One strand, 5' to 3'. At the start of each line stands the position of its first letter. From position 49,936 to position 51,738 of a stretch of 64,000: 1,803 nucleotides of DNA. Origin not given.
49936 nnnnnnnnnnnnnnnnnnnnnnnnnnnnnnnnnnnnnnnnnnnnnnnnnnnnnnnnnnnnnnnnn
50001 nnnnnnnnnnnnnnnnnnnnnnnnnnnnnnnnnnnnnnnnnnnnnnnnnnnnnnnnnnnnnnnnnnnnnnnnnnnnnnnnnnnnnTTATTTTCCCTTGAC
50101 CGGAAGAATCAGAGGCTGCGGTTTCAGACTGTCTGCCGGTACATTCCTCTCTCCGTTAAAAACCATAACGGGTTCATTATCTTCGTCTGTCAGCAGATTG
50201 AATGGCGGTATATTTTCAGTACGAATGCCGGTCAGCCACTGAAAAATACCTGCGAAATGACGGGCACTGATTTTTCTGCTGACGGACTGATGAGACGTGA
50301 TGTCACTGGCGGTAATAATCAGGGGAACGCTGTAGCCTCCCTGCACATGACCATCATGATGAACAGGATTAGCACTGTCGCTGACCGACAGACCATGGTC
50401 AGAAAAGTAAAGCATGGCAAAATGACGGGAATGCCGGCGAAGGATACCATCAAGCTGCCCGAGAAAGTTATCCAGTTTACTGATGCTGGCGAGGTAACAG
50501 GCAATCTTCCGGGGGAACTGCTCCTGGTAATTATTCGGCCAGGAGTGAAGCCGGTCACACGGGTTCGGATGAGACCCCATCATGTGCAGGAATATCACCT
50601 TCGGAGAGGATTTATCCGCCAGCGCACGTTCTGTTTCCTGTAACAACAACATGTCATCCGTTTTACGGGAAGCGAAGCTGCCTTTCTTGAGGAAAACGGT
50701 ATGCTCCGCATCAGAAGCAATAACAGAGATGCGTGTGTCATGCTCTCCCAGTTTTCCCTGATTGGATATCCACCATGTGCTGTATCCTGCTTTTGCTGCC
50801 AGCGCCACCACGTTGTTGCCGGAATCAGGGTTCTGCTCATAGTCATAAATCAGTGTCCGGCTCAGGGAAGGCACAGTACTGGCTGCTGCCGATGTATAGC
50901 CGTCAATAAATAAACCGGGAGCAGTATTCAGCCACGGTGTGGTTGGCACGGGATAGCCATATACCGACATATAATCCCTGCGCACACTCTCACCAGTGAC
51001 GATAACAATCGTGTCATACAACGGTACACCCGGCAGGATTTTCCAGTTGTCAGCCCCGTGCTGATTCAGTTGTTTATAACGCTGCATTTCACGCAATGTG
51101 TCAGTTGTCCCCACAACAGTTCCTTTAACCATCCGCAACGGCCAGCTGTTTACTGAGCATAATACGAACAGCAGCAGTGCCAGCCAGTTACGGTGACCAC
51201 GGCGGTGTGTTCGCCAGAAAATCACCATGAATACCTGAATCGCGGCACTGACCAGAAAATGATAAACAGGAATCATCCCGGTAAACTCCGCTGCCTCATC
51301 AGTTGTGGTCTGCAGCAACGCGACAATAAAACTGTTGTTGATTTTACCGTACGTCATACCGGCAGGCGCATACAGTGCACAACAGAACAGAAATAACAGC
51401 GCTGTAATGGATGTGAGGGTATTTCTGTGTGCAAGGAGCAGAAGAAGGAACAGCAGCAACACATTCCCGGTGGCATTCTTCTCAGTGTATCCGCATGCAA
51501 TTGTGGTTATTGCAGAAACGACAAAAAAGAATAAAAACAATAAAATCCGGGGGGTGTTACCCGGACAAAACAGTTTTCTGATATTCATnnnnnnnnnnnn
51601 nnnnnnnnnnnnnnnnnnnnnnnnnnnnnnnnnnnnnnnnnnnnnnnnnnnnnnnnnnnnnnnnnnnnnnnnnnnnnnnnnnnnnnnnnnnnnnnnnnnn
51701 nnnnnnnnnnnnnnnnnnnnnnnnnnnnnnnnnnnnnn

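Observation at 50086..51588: Island-encoded phosphoethanolamine-transferase-like enzyme (EptA/MCR/OpgE superfamily)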

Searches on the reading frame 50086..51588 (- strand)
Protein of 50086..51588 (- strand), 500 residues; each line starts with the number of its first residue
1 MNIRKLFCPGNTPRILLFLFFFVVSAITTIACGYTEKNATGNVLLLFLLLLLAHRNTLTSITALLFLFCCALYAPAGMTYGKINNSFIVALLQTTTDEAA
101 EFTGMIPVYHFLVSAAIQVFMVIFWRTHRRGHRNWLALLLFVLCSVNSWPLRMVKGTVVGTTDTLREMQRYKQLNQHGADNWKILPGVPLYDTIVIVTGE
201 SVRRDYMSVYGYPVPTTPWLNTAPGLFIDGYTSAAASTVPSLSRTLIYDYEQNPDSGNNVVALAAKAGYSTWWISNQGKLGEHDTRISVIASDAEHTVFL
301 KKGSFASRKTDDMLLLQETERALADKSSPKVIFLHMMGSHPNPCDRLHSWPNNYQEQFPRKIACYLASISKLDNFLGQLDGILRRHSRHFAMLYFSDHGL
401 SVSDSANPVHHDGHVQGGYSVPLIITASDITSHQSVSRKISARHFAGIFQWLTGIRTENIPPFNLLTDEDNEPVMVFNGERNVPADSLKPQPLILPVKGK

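Call 5: search_protein_families(proteins=[window:50086-51588:-], library=ncbifam, max_evalue=0.01)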
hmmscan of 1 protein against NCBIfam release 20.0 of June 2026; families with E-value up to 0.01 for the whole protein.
window:50086-51588:- (500 aa): 11 families
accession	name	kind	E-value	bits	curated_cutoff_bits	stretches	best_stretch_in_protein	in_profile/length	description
NF007933.0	PRK10649.1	subfamily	2.4e-32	112.2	404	1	193-468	238-543/577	phosphoethanolamine transferase CptA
NF012179.0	CptA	domain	1.6e-24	86.5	900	1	192-445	225-508/556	phosphoethanolamine transferase CptA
NF028537.1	P_eth_NH2_trans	domain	2.4e-20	72.5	500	1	192-403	227-453/527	phosphoethanolamine--lipid A transferase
NF007160.0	PRK09598.1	equivalog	6.8e-17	61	561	1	193-435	225-479/523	phosphoethanolamine--lipid A transferase EptA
NF008593.0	PRK11560.1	equivalog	1.1e-13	50.3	493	1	192-435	247-504/563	kdo(2)-lipid A phosphoethanolamine 7''-transferase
NF008619.0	PRK11598.1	equivalog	2e-10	39.8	660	1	194-405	238-463/546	phosphoethanolamine transferase EptA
NF033862.2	polymyxin_MCR10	exception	5.1e-08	32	1250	1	194-410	232-463/539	MCR-10 family phosphoethanolamine--lipid A transferase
NF033463.1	polymyxin_MCR5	exception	5.4e-07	28.6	1250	1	193-407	241-468/547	MCR-5 family phosphoethanolamine--lipid A transferase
NF053859.1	polymyxin_MCR13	exception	8.4e-07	28.2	1250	1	194-404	232-457/541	MCR-13 family phosphoethanolamine--lipid A transferase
NF033462.1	polymyxin_MCR4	exception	8.2e-06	24.8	1225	1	192-409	232-464/541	MCR-4 family phosphoethanolamine--lipid A transferase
NF033669.1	polymyxin_MCR8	exception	0.00099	18.2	1250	1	193-411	236-472/565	MCR-8 family phosphoethanolamine--lipid A transferase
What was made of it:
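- On EptA / MCR lipid A PEtN transferases: MCR models score 18-32 bits against 1225-1250 (call 5).
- On CptA / EptC: 112.2 bits against 404 (PRK10649) and 86.5 against 900 (CptA domain) (call 5).
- Closest known: EptC/CptA. Different: The NCBIfam score of 112 is well below the 404 cut-off (call 5).
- Closest known: EptA/MCR-1. Different: MCR model scores of 18-32 bits compare with cut-offs of 1225-1250 (call 5).
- All NCBIfam scores are far below the curated cut-offs: CptA 112 against 404, the lipid A domain model 72 against 500, and the MCR models 18-32 against 1225-1250 (call 5).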

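Call 6: profile_search(protein=window:50086-51588:-)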
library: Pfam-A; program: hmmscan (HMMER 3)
A. the first sequence (500 residues): domains with independent E <= 10: 2; with E <= 0.001: 2
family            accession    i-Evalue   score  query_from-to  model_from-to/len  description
Sulfatase         PF00884.28    1.4e-37   130.1     193-446         2-292/301  Sulfatase
EptA_B_N          PF08019.17    9.6e-05    22.7      44-146         4-107/152  Phosphoethanolamine transferase EptA/EptB
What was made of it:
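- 50251..51012 (-): Periplasmic sulfatase-fold catalytic domain (residues 193-446). PF00884, E 1.4e-37 (call 6).
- Checked: Pfam finds Sulfatase PF00884 at 193-446 (E 1.4e-37) and a weak EptA_B_N match at 44-146 (E 1e-4) (call 6).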

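Call 11: search_solved_structures(query=window:50086-51588:-, max_evalue=0.001, show_alignments=4)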
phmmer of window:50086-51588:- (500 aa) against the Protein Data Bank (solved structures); distinct sequences matched with E-value up to 0.001: 11.
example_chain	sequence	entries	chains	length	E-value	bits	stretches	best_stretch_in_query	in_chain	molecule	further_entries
5zzu_A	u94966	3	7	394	4.6e-18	68.4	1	193-429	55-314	Phosphoethanolamine transferase EptC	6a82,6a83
5k4p_A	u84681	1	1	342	0.0001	24.4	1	193-408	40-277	Probable phosphatidylethanolamine transferase Mcr-1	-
6li5_A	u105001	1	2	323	0.00011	24.4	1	193-408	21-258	Probable phosphatidylethanolamine transferase Mcr-1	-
5grr_A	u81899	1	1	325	0.00011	24.4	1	193-408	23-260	Probable phosphatidylethanolamine transferase Mcr-1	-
5lrm_A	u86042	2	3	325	0.00011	24.4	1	193-408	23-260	phosphatidylethanolamine transferase Mcr-1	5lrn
5zjv_A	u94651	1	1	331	0.00011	24.3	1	193-408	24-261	Probable phosphatidylethanolamine transferase Mcr-1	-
5ylc_A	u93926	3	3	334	0.00011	24.3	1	193-408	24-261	Probable phosphatidylethanolamine transferase Mcr-1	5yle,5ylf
6li4_A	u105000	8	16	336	0.00012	24.2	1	193-408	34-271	Probable phosphatidylethanolamine transferase Mcr-1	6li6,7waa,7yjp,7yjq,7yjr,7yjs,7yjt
5gov_B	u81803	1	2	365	0.00014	23.9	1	193-407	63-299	Probable phosphatidylethanolamine transferase Mcr-1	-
6a7w_A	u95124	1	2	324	0.00079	21.5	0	194-408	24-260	Putative integral membrane protein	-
5mx9_A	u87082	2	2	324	0.00079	21.5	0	194-408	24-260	Phosphatidylethanolamine transferase Mcr-2 | Putative integral membrane protein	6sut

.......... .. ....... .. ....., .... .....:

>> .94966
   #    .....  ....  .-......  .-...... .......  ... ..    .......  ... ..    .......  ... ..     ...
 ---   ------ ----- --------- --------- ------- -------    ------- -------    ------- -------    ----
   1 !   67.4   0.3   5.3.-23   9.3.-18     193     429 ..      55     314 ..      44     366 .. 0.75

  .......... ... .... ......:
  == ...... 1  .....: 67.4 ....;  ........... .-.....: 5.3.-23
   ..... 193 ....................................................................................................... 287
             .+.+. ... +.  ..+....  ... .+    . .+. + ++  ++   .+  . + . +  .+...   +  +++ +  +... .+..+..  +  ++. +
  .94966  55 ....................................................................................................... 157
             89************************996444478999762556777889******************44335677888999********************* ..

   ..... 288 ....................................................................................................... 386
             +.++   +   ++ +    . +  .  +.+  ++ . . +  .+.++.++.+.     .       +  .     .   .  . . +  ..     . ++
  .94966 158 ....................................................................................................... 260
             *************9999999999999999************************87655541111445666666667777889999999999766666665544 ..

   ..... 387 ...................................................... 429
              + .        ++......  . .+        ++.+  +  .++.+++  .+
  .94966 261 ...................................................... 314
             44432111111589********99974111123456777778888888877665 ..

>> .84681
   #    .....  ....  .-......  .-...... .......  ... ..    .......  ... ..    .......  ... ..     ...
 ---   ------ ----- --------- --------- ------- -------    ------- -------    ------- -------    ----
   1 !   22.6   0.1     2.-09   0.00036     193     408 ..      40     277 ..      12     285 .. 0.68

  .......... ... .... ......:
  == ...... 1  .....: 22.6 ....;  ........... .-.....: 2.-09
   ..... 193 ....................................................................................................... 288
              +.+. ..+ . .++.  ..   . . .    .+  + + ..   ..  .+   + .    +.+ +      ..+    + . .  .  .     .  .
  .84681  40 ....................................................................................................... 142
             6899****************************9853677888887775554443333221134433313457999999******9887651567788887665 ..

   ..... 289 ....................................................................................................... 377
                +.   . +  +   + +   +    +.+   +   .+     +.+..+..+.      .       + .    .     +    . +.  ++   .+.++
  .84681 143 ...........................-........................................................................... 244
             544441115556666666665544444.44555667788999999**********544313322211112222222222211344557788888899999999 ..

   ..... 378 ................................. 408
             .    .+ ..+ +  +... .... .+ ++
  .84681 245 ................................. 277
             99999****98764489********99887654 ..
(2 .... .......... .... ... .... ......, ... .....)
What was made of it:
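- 50251..51012 (-): The best PDB sequence match is the E. coli EptC catalytic domain 5zzu (4.6e-18) (call 11).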

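Call 14: find_homologous_proteins(query=window:50086-51588:-, max_evalue=0.00001)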
Query window:50086-51588:- (500 aa): 110 proteins with E <= 0.00001 among 8000 candidates.
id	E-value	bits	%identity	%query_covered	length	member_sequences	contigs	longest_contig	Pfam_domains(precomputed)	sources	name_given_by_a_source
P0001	0.0e+0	1116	100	96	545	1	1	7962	PF00884.29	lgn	-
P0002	0.0e+0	1107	96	99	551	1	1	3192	PF00884.29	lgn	-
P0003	0.0e+0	1075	94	99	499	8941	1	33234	PF00884.29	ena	-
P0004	0.0e+0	1028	100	89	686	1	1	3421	PF00528.28,PF00884.29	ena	-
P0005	3.1e-284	961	85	100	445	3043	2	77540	PF00884.29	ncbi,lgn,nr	ncbi:phosphoethanolamine transferase [Escherichia coli]|nr:phosphoethanolamine transferase [Escheric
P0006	1.3e-282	956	100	53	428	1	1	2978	PF00884.29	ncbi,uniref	ncbi:sulfatase-like hydrolase/transferase, partial [Escherichia coli]|uniref:sulfatase-like hydrolas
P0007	1.5e-265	900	97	45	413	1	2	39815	PF00884.29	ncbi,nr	ncbi:sulfatase-like hydrolase/transferase [Escherichia coli]|nr:sulfatase-like hydrolase/transferase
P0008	7.7e-248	841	98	73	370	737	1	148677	PF00884.29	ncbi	ncbi:phosphoethanolamine transferase, partial [Escherichia coli]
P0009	7.7e-226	769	90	73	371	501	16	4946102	PF00884.29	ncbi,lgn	-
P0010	8.8e-220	749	87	76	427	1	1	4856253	PF00884.29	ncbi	-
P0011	2.9e-214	731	86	76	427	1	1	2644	PF00884.29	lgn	-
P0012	5.2e-203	693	66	94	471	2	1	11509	PF00884.29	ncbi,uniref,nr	ncbi:phosphoethanolamine transferase [Escherichia coli]|uniref:phosphoethanolamine transferase n=1 T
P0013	1.1e-196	673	60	96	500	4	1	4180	PF00884.29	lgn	-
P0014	8.0e-192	657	58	96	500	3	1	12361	PF00884.29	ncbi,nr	ncbi:lipid A phosphoethanolamine transferase [Salmonella enterica subsp. enterica]|nr:lipid A phosph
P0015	3.0e-189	648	58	93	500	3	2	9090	PF00884.29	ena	-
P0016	4.5e-189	647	66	85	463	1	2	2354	PF00884.29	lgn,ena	-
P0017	3.0e-183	628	58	96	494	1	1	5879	PF00884.29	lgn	-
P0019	2.6e-162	559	52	96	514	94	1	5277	PF00884.29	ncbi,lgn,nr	ncbi:phosphoethanolamine transferase [Escherichia coli]|nr:phosphoethanolamine transferase [Escheric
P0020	2.8e-162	559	53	95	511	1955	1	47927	PF08019.18,PF00884.29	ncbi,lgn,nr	ncbi:lipid A phosphoethanolamine transferase [Escherichia coli]|nr:lipid A phosphoethanolamine trans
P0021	1.3e-159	550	50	96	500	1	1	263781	PF00884.29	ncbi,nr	ncbi:sulfatase-like hydrolase/transferase [Erwinia sp. CPCC 100877]|nr:sulfatase-like hydrolase/tran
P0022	1.1e-154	534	51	95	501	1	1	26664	PF00884.29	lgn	-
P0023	2.7e-147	510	95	47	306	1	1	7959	PF00884.29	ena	-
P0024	1.3e-137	478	49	96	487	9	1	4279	PF00884.29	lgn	-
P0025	7.9e-125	436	77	51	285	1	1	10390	PF00884.29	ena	-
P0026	2.3e-121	424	41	92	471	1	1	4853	PF00884.29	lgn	-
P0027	3.1e-108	381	57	61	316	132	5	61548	PF00884.29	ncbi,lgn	-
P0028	9.1e-106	373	40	94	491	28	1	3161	PF00884.29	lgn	-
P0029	2.4e-104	368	39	94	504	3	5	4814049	PF00884.29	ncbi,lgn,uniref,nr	ncbi:phosphoethanolamine transferase [[Enterobacter] lignolyticus]|uniref:Sulfatase n=1 Tax=Enteroba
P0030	4.7e-104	367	40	94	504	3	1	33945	PF00884.29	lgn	-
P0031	1.8e-103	365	54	60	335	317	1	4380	PF08019.18,PF00884.29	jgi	-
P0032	1.2e-102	362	40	96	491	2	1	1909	PF00884.29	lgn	-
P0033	7.9e-100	353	39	93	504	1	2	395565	PF00884.29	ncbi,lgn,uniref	ncbi:phosphoethanolamine transferase [Pantoea cypripedii]|uniref:phosphoethanolamine transferase n=1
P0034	1.4e-98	349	93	33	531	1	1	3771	PF00270.36,PF18766.8,PF00884.29,PF04851.22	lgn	-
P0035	5.3e-97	344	39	93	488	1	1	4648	PF00884.29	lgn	-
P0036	1.8e-93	332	37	94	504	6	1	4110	PF00884.29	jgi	jgi:glucan phosphoethanolaminetransferase (alkaline phosphatase superfamily)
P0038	1.3e-88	316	36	98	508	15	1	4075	PF00884.29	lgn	-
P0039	1.3e-85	306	36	96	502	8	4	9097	PF00884.29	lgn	-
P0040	4.3e-83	298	97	28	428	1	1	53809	PF02653.22,PF00884.29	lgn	-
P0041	4.5e-83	298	38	91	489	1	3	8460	PF00884.29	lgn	-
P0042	1.3e-82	296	36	96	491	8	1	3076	PF00884.29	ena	-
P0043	1.8e-81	292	36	91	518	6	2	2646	PF00884.29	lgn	-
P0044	2.9e-81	292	37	88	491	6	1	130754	PF00884.29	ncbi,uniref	ncbi:phosphoethanolamine transferase [Aquitalea sp. ASV15]|uniref:phosphoethanolamine transferase n=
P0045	3.9e-79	285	37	84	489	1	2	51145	PF00884.29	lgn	-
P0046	1.0e-78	283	35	94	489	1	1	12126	PF00884.29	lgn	-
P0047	1.2e-78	283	35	90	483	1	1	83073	PF00884.29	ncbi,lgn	-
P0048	1.4e-78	283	38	83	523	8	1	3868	PF00884.29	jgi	jgi:glucan phosphoethanolaminetransferase (alkaline phosphatase superfamily)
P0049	8.5e-76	274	36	89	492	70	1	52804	PF00884.29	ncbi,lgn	ncbi:MAG: sulfatase-like hydrolase/transferase [Acinetobacter sp.]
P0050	3.3e-73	265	35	95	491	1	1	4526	PF00884.29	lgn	-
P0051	7.2e-64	234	34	86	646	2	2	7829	PF00884.29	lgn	-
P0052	2.5e-63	233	33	99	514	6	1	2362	PF00884.29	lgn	-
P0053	5.3e-62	228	41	60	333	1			PF00884.29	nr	nr:phosphoethanolamine transferase [Aquitalea sp. ASV15]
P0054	1.2e-61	227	32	97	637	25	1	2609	PF00884.29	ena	-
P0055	1.1e-60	224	31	96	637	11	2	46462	PF00884.29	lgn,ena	-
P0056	1.6e-60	223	33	85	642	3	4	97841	PF00884.29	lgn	-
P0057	4.5e-60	222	34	85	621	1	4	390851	PF00884.29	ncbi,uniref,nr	ncbi:phosphoethanolamine transferase [Snodgrassella communis]|uniref:phosphoethanolamine transferase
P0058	4.3e-59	219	33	91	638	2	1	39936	PF00884.29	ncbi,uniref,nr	ncbi:phosphoethanolamine transferase [Snodgrassella communis]|uniref:phosphoethanolamine transferase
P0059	2.7e-58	216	33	92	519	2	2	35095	PF00884.29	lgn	-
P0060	2.7e-58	216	31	81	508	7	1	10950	PF00884.29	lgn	-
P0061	4.6e-58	215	31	97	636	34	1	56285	PF00884.29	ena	-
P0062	5.2e-58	215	34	86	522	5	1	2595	PF00884.29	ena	-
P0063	7.4e-58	215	30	95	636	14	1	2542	PF00884.29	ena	-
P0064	1.9e-57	213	33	85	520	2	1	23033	PF00884.29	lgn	-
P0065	5.5e-57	212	34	83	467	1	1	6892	PF00884.29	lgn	-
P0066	4.1e-56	209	33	84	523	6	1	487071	PF00884.29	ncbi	ncbi:UNVERIFIED_ORG: glucan phosphoethanolaminetransferase (alkaline phosphatase superfamily) [Enter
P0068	7.7e-55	205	32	88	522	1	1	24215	PF00884.29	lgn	-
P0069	1.1e-54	204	34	90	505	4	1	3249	PF00884.29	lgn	-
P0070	7.9e-54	201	33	80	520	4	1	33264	PF00884.29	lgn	-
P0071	3.8e-53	199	33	84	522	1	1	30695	PF00884.29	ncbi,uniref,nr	ncbi:phosphoethanolamine transferase [Enterobacter sp. Bisph1]|uniref:phosphoethanolamine transferas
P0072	7.2e-53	198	31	80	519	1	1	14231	PF00884.29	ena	-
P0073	4.2e-52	196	32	89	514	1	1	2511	PF00884.29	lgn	-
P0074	4.9e-52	195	32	78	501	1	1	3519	PF00884.29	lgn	-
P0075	8.2e-52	195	30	90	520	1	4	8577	PF00884.29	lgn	-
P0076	1.0e-40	158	29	90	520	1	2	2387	PF00884.29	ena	-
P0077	1.9e-30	124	29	63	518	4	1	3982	PF00884.29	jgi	-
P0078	3.7e-28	117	27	77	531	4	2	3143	PF00884.29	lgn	-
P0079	2.8e-26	110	26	89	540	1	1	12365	PF00884.29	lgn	-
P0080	9.7e-24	102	33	54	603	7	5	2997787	PF00884.29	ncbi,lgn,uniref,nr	ncbi:phosphoethanolamine transferase [Megasphaera paucivorans]|uniref:Heptose-I-phosphate ethanolami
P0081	4.9e-23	100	28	82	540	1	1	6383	PF00884.29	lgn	-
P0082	3.9e-22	97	28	64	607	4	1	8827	PF00884.29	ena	-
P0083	5.9e-22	96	30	57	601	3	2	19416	PF00884.29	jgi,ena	-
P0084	7.8e-22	96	30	68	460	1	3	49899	PF00884.29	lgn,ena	-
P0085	1.6e-21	95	33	60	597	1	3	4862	PF00884.29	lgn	-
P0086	2.8e-21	94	28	65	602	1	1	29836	PF00884.29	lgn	-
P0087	3.4e-21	94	29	65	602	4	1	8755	PF00884.29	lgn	-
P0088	5.2e-17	80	27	75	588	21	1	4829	PF00884.29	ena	-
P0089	5.9e-17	80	26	83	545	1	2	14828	PF00884.29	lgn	-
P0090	6.0e-17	80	30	42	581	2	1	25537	PF00884.29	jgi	jgi:glucan phosphoethanolaminetransferase (alkaline phosphatase superfamily)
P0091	1.2e-16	79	30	41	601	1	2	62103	PF00884.29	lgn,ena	-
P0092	1.2e-16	79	30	54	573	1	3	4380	PF00884.29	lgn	-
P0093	6.5e-16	76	28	68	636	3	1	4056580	PF00884.29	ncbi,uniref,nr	ncbi:phosphoethanolamine transferase [Hyphomicrobium sp. 99]|uniref:phosphoethanolamine transferase 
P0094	1.1e-15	75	31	47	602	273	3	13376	PF00884.29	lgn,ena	-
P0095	2.1e-15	75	31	50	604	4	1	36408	PF00884.29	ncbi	-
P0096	4.3e-15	74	28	66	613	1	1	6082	PF08019.18,PF00884.29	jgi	jgi:heptose-I-phosphate ethanolaminephosphotransferase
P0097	5.8e-14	70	26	46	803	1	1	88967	PF22895.3,PF00884.29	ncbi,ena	-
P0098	3.2e-13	67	28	55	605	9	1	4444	PF00884.29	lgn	-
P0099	5.2e-13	67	30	57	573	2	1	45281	PF00884.29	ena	-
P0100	8.1e-13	66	28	47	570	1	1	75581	PF00884.29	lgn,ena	-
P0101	1.7e-12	65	24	77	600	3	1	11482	PF00884.29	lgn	-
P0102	2.6e-12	64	29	47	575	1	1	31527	PF00884.29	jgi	jgi:glucan phosphoethanolaminetransferase (alkaline phosphatase superfamily)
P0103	6.7e-12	63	24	79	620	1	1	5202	PF00884.29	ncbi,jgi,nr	ncbi:MAG: phosphoethanolamine transferase [Sporomusaceae bacterium]|jgi:heptose-I-phosphate ethanola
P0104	1.4e-11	62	28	59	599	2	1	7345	PF00884.29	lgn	-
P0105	1.8e-11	62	31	43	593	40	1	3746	PF00884.29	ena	-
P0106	7.6e-11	60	30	46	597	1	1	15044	PF00884.29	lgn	-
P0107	8.2e-11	59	30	46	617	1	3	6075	PF00884.29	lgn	-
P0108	1.9e-10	58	25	89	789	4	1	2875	PF00884.29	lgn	-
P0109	4.6e-8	50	30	41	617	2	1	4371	PF00884.29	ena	-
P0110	2.4e-6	45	27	58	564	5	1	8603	PF00884.29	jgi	-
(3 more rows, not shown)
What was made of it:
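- NCBIfam's best named model is the CptA subfamily at 112 bits (call 5), and some sources label homologues 'lipid A phosphoethanolamine transferase' (call 14).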

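Call 15: search_dna_similar(query=window:50086-51588:-, collection=plasmids, mode=protein, max_rows=30, rows=spread, max_evalue=1e-8)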
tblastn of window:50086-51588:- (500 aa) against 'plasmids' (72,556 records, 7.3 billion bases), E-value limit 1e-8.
Records with a match: 677; places in all: 692; records where one place covers at least 80% of the query: 134.
Best place of each record, by identity: 95-99% 4; 90-95% 1; 80-90% 1; 60-80% 2; <60% 669.
By first word of the organism name: Escherichia 642; Klebsiella 8; Salmonella 6; Enterobacter 3; Citrobacter 3; uncultured 2; Neisseria 2; Proteus 2; Shigella 2; Raoultella 1; and 6 more.
By predicted mobility (MOB-suite, as given by PLSDB): non-mobilizable 345; conjugative 201; mobilizable 131.
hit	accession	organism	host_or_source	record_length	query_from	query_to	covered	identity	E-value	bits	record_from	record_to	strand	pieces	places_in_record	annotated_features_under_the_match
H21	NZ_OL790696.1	Escherichia coli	-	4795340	1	496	99%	97.0%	0e+0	954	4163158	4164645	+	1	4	none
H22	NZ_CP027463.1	Escherichia coli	-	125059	19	494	95%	53.0%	4e-155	496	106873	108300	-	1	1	phosphoethanolamine transferase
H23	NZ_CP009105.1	Escherichia coli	Cow feces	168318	19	494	95%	53.0%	6e-155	495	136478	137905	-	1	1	phosphoethanolamine transferase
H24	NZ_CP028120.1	Escherichia coli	Bos taurus,feces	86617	19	494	95%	52.8%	3e-154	493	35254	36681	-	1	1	phosphoethanolamine transferase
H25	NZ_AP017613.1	Escherichia coli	Sus scrofa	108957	19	494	95%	52.6%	5e-153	489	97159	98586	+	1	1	phosphoethanolamine transferase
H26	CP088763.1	Escherichia coli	Homo sapiens,blood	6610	1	496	99%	43.9%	1e-102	344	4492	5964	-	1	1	none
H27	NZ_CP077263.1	Citrobacter pasteurii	-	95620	73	466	79%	31.3%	4e-54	203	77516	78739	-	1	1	phosphoethanolamine transferase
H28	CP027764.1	Escherichia coli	Homo sapiens,stool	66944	193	462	54%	27.0%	2e-16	90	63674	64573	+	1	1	none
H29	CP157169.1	Escherichia coli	Homo sapiens,stool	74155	193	462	54%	27.0%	3e-16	90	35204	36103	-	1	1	none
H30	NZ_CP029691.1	Escherichia coli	Homo sapiens,feces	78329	193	462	54%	27.0%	3e-16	90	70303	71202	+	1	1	cptA: phosphoethanolamine transferase CptA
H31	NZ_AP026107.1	Escherichia coli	Homo sapiens,Cultured ...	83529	193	462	54%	27.0%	3e-16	90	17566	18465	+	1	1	cptA: phosphoethanolamine transferase CptA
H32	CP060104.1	Escherichia coli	Homo sapiens,cell culture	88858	193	462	54%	27.0%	3e-16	90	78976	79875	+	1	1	cptA: phosphoethanolamine transferase CptA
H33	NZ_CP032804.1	Escherichia coli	Diced lamb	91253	193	462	54%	27.0%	3e-16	90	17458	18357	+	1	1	cptA: phosphoethanolamine transferase CptA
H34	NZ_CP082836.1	Escherichia coli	Homo sapiens,culture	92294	193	462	54%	27.0%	3e-16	90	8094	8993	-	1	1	cptA: phosphoethanolamine transferase CptA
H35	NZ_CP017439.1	Escherichia coli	Cattle Hide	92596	193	462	54%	27.0%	3e-16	90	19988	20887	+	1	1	cptA: phosphoethanolamine transferase CptA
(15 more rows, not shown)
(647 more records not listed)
